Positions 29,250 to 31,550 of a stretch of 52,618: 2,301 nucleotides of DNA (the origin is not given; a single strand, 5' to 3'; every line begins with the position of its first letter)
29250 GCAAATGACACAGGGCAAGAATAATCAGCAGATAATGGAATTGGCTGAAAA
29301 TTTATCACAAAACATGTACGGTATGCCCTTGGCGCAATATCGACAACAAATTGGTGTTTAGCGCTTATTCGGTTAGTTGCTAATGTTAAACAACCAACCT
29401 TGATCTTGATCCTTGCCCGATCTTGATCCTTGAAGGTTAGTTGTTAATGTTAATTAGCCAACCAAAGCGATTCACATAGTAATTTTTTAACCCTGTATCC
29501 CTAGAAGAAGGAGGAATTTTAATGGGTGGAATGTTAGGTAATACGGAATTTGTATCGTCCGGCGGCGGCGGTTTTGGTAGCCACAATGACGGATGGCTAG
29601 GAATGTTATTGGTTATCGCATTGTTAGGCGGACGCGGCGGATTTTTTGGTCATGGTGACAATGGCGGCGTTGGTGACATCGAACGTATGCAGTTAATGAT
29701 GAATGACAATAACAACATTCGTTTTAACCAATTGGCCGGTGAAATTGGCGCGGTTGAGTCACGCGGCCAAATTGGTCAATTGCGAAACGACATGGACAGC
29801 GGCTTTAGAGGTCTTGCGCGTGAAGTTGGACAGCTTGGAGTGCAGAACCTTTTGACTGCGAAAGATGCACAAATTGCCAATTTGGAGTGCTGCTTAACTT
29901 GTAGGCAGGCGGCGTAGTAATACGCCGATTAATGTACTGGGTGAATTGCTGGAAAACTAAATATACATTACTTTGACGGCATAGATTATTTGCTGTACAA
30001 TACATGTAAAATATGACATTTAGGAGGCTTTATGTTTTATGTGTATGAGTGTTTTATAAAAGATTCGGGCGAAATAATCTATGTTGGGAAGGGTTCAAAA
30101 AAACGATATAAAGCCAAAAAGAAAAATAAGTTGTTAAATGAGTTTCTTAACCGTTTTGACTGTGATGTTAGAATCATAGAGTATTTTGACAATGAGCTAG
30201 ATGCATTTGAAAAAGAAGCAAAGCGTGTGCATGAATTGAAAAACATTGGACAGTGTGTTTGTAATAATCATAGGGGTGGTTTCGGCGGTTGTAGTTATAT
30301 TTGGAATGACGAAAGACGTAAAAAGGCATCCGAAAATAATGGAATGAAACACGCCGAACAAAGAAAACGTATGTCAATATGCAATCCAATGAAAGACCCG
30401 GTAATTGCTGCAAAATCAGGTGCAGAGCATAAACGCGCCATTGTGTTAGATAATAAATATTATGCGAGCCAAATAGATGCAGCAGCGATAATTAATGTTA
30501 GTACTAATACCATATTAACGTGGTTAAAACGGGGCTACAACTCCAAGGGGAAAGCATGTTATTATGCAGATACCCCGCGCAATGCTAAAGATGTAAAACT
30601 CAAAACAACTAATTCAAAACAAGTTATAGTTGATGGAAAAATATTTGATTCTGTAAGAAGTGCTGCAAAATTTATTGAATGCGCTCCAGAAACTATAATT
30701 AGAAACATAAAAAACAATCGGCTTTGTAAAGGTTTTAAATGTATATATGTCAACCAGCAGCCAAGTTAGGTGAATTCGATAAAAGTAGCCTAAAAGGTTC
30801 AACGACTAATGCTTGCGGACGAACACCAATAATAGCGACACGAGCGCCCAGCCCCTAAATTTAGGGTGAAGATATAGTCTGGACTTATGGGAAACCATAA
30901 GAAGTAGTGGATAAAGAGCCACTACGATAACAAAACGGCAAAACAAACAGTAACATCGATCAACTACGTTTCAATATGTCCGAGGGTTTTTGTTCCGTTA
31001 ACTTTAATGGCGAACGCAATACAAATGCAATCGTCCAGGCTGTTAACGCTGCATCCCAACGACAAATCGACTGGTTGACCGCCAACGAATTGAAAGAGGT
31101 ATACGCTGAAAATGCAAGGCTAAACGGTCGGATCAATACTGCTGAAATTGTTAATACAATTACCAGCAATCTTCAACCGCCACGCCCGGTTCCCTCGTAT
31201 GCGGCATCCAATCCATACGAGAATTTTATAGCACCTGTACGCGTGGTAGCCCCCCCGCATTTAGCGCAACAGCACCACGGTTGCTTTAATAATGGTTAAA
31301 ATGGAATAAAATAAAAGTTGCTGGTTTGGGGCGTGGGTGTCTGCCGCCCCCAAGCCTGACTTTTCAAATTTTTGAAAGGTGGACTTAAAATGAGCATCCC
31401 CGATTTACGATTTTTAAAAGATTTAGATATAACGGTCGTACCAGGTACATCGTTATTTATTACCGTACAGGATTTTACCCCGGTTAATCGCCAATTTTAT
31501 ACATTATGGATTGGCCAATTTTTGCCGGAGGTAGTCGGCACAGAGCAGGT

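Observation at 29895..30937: Group I intron with a GIY-YIG homing endonuclease splits a 244-aa gene of unknown function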

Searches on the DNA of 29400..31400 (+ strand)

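Call 4: search_rna_families(source=window, start=29800, end=31050, threshold=evalue, max_evalue=10, show_alignments=5)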
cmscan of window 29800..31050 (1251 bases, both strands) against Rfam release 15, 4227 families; matches with E-value up to 10: 4.
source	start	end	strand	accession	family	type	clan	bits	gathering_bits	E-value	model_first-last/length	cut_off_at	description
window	30666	30901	+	RF00028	Intron_gpI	Intron;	-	48.6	50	5.3e-11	1-253/253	no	Group I catalytic intron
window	30302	30360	+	RF01190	snR50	Gene; snRNA; snoRNA; CD-box;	-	21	45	2.3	1-89/89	no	Small nucleolar RNA snR50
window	30622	30700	+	RF01202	sn2991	Gene; snRNA; snoRNA; CD-box;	-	18.3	60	3.4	1-98/98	no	Small nucleolar RNA sn2991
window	30604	30667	-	RF04031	mir-2686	Gene; miRNA;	-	15.7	90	8.4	1-68/68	no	mir-2686 microRNA precursor family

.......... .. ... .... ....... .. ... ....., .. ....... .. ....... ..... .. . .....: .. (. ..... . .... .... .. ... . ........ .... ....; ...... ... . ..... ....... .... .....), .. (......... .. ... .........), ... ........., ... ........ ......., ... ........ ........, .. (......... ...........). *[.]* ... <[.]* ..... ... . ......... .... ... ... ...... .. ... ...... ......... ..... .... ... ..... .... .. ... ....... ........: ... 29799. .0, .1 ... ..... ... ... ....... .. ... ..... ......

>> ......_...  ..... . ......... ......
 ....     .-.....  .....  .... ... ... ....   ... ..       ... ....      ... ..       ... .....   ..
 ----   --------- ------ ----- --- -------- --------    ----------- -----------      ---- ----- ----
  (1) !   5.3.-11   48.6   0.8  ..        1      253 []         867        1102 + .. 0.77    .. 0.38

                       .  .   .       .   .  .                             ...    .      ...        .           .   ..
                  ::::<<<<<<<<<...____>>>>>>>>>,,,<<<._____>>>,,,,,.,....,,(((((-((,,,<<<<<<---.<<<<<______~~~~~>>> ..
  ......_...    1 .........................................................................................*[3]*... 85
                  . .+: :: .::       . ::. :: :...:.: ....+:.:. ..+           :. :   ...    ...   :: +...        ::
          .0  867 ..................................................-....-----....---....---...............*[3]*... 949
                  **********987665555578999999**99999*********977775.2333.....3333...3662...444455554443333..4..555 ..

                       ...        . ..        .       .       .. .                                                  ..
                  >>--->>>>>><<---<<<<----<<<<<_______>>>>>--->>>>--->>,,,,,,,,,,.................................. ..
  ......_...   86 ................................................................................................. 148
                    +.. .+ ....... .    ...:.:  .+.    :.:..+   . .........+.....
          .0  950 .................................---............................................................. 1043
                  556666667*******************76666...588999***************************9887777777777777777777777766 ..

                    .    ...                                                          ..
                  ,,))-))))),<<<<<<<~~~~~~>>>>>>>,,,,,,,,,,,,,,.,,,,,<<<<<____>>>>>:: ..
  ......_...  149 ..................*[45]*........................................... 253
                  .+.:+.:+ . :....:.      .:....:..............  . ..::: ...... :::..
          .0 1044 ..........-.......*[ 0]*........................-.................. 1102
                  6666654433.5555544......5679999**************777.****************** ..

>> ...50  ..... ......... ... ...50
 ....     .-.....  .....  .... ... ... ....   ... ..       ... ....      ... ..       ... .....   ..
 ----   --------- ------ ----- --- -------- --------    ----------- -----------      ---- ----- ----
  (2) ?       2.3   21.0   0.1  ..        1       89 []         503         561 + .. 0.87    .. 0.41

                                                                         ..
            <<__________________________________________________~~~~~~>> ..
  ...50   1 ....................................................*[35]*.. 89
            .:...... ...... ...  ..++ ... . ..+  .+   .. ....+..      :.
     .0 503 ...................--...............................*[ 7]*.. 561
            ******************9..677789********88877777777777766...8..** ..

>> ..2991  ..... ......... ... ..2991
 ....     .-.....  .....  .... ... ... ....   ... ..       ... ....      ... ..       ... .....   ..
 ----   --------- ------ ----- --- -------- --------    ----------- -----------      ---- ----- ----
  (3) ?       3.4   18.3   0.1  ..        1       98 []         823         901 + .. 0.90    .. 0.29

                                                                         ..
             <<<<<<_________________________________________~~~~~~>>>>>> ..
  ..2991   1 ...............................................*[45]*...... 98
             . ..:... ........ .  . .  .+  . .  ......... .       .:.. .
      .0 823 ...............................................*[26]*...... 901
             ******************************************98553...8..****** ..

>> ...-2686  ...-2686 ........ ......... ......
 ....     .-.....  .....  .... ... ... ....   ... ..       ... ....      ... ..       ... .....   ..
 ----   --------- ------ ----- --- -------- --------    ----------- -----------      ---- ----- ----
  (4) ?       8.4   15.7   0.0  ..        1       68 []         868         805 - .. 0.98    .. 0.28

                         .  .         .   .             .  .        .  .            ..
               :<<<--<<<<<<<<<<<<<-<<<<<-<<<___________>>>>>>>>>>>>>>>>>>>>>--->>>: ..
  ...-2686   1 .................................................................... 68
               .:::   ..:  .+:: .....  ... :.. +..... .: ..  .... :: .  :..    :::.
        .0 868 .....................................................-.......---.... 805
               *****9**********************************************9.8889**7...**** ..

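Call 7: search_dna_similar(query=window:29400-31400:+, collection=phages, mode=distant, max_rows=25)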
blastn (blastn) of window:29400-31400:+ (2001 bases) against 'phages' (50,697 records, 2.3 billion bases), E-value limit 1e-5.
Records with a match: 223; places in all: 227; records where one place covers at least 80% of the query: 0.
Best place of each record, by identity: 90-95% 7; 80-90% 208; 60-80% 8.
By first word of the organism name: Staphylococcus 126; Streptococcus 63; Bacillus 17; Clostridium 6; Clostridioides 3; Enterococcus 3; uncultured 2; bajarodcaudo 1; Bacteriophage 1; Arcanobacterium 1.
By host as written in the record: Staphylococcus aureus 48; Streptococcus thermophilus 47; - 22; Streptococcus thermophilus ST47795 6; Staphylococcus sp. 6; Staphylococcus carnosus TM300 5; Clostridium perfringens 4; Bacillus thuringiensis subsp. kurstaki 4; and 47 more.
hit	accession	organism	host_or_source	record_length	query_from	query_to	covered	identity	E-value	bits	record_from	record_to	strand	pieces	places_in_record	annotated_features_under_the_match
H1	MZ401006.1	Clostridium phage CPQ4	Clostridium perfringens JCM 1290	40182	1197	1536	17%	76.2%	4e-54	220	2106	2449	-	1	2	hypothetical protein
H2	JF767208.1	Clostridium phage phiCP13O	Clostridium perfringens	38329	1360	1539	9%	74.7%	1e-21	112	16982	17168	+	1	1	phage-related minor tail protein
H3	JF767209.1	Clostridium phage phiCP34O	Clostridium perfringens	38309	1360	1539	9%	74.7%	1e-21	112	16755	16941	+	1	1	phage-related minor tail protein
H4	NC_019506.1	Clostridium phage phiCP13O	Clostridium perfringens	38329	1360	1539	9%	74.7%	1e-21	112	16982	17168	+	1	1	tail length tape measure protein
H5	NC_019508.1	Clostridium phage phiCP34O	Clostridium perfringens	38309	1360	1539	9%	74.7%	1e-21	112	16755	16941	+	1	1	tail length tape measure protein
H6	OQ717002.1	Clostridium phage vB_CpeS-17DYC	Clostridium perfringens 012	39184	1360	1539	9%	74.7%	1e-21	112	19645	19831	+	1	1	hypothetical protein | tail length tape-measure protein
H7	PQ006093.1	bajarodcaudo virus 2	Neotoma bryanti feces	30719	1430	1539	5%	76.6%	2e-12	81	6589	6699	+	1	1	none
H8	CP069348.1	Clostridioides phage pCD1602_4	water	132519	1428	1534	5%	74.8%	1e-9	73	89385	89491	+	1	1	record has no annotation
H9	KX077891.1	Streptococcus phage phiJH1301-1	Streptococcus suis JH1301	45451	1462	1536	4%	94.7%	1e-23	118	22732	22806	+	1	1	none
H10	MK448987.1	Streptococcus phage Javan576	Streptococcus suis LS2Z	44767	1462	1536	4%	94.7%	1e-23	118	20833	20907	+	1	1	none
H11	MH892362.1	Streptococcus phage SW13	Streptococcus thermophilus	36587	1466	1535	3%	90.0%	1e-16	96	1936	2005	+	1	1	none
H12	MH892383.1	Streptococcus phage SW31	Streptococcus thermophilus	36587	1466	1535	3%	90.0%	1e-16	96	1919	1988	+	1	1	none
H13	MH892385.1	Streptococcus phage SW33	Streptococcus thermophilus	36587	1466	1535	3%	90.0%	1e-16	96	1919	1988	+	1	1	none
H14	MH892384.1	Streptococcus phage SW32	Streptococcus thermophilus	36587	1466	1535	3%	90.0%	1e-16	96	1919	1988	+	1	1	none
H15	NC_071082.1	Streptococcus phage SW13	Streptococcus thermophilus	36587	1466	1535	3%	90.0%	1e-16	96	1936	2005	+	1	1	none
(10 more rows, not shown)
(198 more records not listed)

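Call 13: search_rna_families(source=window, start=29880, end=30040, threshold=evalue, max_evalue=10, show_alignments=3)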
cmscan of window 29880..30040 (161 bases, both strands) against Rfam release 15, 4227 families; matches with E-value up to 10: 3.
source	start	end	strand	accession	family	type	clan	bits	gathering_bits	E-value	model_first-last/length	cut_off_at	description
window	29934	30014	+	RF01208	snoR99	Gene; snRNA; snoRNA; HACA-box;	-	15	41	4.2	1-106/106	no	Small nucleolar RNA snoR99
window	30008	30036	-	RF02438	SpF51_sRNA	Gene; sRNA;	-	12.9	50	6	1-45/45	no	Streptococcus sRNA SpF51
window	29881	29975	-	RF02887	mgtC_leader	Cis-reg; leader;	-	12.4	48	2.7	1-114/114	no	Salmonella mgtC leader RNA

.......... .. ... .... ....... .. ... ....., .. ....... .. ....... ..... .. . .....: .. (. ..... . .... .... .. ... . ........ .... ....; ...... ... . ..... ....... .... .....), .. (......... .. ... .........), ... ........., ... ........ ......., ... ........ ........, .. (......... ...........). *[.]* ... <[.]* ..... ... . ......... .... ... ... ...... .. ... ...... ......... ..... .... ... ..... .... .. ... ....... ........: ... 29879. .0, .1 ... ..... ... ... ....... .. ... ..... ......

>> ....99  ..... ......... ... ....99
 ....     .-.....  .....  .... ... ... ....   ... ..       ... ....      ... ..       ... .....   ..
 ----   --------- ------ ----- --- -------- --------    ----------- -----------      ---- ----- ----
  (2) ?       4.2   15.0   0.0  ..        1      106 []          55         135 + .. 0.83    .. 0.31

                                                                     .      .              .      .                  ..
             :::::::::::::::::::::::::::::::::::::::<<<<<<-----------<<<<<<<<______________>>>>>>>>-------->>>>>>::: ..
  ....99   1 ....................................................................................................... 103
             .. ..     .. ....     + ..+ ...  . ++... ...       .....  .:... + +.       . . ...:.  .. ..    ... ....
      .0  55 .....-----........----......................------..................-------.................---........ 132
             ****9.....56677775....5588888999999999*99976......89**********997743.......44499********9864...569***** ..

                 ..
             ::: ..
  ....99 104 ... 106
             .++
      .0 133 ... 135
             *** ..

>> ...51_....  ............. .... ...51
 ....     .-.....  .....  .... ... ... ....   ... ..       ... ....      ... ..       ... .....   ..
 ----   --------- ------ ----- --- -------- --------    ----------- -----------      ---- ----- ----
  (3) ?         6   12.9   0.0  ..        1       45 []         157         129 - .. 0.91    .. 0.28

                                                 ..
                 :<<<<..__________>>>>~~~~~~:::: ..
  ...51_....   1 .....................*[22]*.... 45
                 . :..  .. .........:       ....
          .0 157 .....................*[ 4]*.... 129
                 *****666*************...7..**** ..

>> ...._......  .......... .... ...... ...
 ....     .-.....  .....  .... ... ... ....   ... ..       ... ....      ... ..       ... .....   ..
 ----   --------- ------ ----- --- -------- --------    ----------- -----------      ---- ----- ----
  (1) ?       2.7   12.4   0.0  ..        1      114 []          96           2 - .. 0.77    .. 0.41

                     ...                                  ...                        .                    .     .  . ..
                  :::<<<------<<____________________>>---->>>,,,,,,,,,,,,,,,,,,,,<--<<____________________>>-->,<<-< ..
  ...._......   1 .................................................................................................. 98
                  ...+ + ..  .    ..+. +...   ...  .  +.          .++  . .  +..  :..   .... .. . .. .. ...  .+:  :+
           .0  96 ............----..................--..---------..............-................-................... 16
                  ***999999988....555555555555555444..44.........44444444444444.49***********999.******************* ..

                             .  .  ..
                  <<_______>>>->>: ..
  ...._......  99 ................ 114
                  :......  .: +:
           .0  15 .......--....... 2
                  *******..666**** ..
